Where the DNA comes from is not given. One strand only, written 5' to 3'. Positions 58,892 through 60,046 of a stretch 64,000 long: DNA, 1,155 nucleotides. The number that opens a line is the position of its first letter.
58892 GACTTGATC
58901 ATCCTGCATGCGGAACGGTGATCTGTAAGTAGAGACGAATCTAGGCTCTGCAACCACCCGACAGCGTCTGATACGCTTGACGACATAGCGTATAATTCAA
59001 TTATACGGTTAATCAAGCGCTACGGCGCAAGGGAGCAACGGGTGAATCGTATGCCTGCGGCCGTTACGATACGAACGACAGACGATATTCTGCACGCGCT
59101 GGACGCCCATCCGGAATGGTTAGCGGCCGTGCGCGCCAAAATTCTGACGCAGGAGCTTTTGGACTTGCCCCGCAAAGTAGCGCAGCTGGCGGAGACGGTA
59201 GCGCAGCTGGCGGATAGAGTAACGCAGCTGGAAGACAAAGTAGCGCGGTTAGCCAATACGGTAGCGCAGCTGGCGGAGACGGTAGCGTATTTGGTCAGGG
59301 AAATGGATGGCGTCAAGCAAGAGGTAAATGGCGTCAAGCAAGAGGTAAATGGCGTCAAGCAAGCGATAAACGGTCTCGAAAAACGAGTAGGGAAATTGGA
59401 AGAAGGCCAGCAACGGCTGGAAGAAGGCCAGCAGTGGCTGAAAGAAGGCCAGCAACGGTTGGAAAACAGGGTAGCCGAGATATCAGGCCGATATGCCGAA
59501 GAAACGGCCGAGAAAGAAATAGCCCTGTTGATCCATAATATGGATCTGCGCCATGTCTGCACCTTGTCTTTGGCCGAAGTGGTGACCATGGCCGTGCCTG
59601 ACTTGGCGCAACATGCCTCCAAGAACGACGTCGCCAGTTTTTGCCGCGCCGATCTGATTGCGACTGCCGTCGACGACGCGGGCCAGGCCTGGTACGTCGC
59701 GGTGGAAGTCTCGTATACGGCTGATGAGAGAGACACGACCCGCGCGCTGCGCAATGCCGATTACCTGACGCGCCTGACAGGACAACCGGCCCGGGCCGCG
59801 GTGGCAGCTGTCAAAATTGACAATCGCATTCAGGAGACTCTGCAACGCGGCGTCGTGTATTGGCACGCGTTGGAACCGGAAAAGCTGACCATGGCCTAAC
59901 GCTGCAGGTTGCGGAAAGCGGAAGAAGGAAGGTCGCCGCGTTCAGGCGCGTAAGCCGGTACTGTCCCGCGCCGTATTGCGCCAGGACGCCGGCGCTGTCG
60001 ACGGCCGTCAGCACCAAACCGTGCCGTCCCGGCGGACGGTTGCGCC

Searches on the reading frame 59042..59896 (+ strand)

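Call 79: search_protein_families(library=pfam, proteins=[window:59042-59896:+], max_evalue=0.001)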
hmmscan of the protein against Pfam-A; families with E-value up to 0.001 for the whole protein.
window:59042-59896:+ (285 aa): 13 families
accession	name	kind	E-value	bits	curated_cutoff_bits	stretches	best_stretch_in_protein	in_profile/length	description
PF10046.14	BLOC1_2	-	9.5e-07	29.5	33.4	0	45-84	52-91/96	Biogenesis of lysosome-related organelles complex-1 subunit 2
PF07889.17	DUF1664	-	1.1e-06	29.1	34.6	1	48-123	49-124/124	Protein of unknown function (DUF1664)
PF05010.19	TACC_C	-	2.7e-06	27.7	29.9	1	28-174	11-156/201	Transforming acidic coiled-coil-containing protein (TACC), C-terminal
PF04513.17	Baculo_PEP_C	-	2.9e-06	27.8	38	1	35-132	36-131/140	Baculovirus polyhedron envelope protein, PEP, C terminus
PF25014.1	NET2A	-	2.9e-06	27.7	33.1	1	51-148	125-222/235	NET2A-like domain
PF06103.16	DUF948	-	3.3e-05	24.4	37.2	0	61-124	22-85/89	Bacterial protein of unknown function (DUF948)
PF00170.26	bZIP_1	-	0.00012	22.5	27.6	0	38-71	27-60/64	bZIP transcription factor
PF11559.13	ADIP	-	0.0003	21.3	34.3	0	77-160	57-140/151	Afadin- and alpha -actinin-Binding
PF16454.10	PI3K_P85_iSH2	-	0.00037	20.6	31.5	0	42-95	79-132/161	Phosphatidylinositol 3-kinase regulatory subunit P85 inter-SH2 domain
PF06005.17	ZapB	-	0.0004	21.2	31.5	0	39-119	6-69/71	Cell division protein ZapB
PF10779.14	XhlA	-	0.00051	20.6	34.7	0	98-128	2-32/67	Haemolysin XhlA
PF09728.14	Taxilin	-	0.00062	19.5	30.3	1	38-170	5-137/302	Myosin-like coiled-coil protein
PF16526.10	CLZ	-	0.00074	20.3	26.7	0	46-94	12-60/71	C-terminal leucine zipper domain of cyclic nucleotide-gated channels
